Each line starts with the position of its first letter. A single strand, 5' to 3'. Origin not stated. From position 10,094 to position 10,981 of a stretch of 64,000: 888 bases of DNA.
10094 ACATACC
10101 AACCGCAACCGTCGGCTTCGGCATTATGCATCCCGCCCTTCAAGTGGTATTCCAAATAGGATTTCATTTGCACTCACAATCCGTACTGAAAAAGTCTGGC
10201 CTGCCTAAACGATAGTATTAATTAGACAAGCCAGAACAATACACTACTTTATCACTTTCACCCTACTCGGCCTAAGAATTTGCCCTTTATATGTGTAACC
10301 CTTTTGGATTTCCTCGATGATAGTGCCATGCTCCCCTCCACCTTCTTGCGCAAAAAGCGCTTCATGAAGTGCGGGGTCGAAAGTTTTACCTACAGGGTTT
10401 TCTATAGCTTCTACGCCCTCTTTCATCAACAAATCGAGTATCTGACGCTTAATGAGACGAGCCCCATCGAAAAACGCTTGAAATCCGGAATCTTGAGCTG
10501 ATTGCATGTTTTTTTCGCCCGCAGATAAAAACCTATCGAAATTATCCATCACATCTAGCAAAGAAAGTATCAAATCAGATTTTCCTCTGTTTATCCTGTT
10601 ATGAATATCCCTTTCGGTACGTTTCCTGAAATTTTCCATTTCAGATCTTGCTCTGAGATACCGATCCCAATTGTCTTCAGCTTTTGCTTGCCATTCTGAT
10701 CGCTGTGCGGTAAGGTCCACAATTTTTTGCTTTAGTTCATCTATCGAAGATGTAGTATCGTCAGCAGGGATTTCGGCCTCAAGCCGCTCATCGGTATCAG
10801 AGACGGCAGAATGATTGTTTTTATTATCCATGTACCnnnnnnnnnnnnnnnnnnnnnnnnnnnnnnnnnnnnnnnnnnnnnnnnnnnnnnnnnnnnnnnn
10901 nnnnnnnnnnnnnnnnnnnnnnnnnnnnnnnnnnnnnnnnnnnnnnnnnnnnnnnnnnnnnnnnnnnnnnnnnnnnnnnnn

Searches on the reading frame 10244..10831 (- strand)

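Call 54: search_protein_families(library=pfam, proteins=[window:10244-10831:-], max_evalue=0.00001)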
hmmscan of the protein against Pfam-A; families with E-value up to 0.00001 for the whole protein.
window:10244-10831:- (195 aa): 1 family
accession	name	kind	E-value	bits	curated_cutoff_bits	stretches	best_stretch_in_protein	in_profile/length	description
PF01025.24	GrpE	-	2.8e-42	144.6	25.8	1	29-195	5-165/165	GrpE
